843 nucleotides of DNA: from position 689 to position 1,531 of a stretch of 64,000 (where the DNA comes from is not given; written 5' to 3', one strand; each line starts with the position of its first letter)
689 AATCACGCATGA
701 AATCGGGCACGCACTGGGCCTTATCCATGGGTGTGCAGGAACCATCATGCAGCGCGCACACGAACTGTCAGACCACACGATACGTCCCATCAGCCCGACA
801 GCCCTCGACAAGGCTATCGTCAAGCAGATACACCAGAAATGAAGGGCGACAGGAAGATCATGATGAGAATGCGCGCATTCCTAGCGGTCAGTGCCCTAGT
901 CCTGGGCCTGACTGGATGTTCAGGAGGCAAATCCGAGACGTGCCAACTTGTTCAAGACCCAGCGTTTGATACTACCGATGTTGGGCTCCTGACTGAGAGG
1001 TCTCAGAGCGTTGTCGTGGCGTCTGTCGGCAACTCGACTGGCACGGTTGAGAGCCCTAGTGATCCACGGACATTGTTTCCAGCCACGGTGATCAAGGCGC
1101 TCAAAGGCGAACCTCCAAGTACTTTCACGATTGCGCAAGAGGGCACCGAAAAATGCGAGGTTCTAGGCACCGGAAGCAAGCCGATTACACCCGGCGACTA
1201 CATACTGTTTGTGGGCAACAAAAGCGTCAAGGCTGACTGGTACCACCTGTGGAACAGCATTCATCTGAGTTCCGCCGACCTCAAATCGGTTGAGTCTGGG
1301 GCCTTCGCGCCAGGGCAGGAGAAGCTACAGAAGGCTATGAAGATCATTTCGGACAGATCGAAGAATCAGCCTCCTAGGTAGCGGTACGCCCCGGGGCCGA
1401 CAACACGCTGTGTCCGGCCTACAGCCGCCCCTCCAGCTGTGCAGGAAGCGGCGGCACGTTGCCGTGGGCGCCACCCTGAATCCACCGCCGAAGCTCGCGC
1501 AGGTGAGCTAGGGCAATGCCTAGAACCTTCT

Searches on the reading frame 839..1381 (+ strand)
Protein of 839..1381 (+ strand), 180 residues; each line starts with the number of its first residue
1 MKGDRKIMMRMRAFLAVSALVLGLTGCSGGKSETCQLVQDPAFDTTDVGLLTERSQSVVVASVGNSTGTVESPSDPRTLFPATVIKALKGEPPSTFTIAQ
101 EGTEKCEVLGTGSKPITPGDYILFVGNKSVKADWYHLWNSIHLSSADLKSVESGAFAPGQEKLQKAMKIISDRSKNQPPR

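Call 54: find_encoding_contigs(protein=window:839-1381:+, flank=10000, max_places=8)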
Protein window:839-1381:+ (180 aa): 7 contigs read that carry it; 2 places shown.
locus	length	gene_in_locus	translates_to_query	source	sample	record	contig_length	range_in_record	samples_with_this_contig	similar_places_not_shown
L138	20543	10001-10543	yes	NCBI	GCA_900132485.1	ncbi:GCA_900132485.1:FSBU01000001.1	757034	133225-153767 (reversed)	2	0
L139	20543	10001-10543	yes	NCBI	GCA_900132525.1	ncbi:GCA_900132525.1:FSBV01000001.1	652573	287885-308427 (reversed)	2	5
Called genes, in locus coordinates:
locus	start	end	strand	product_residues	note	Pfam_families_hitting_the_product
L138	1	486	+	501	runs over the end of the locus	PF00135:COesterase, PF20434:BD-FAE, PF07859:Abhydrolase_3 (faint)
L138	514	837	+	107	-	PF01906:YbjQ_1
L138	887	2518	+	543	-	PF02878:PGM_PMM_I, PF02879:PGM_PMM_II, PF02880:PGM_PMM_III, PF00408:PGM_PMM_IV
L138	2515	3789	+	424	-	PF00083:Sugar_tr, PF05977:MFS_3 (weak), PF07690:MFS_1, PF12832:MFS_1_like (faint), PF13347:MFS_2, PF00083:Sugar_tr (weak), PF07690:MFS_1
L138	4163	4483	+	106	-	-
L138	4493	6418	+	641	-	PF14410:GH-E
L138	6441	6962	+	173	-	-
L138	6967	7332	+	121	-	PF09951:Imm33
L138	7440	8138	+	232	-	PF10708:DUF2510, PF11611:DUF4352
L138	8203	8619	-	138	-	-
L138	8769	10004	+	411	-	-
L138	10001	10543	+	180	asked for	-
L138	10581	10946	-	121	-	-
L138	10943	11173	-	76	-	PF23809:Phage_holin_9 (weak)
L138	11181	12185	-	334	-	-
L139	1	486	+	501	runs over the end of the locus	PF00135:COesterase, PF20434:BD-FAE, PF07859:Abhydrolase_3 (faint)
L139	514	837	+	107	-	PF01906:YbjQ_1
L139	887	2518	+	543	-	PF02878:PGM_PMM_I, PF02879:PGM_PMM_II, PF02880:PGM_PMM_III, PF00408:PGM_PMM_IV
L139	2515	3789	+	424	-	PF00083:Sugar_tr, PF05977:MFS_3 (weak), PF07690:MFS_1, PF12832:MFS_1_like (faint), PF13347:MFS_2, PF00083:Sugar_tr (weak), PF07690:MFS_1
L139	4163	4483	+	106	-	-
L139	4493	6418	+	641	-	PF14410:GH-E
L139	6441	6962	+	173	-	-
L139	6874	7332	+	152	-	PF09951:Imm33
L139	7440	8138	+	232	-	PF10708:DUF2510, PF11611:DUF4352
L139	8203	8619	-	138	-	-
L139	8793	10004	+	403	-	-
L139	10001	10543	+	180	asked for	-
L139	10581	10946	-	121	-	-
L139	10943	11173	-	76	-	PF23809:Phage_holin_9 (weak)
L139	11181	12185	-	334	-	-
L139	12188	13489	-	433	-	PF01510:Amidase_2, PF27131:Rv3766_C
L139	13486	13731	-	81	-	-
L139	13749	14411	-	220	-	PF21722:Gly_rich_2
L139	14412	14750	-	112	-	PF24243:Phage_tail_C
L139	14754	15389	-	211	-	PF01391:Collagen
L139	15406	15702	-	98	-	-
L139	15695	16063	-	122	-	PF23926:LtfC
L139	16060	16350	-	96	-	PF24457:DUF7572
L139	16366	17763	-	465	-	-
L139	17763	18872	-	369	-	-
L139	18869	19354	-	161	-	PF10910:Phage_gene29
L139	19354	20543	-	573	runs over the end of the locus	PF14594:Sipho_Gp37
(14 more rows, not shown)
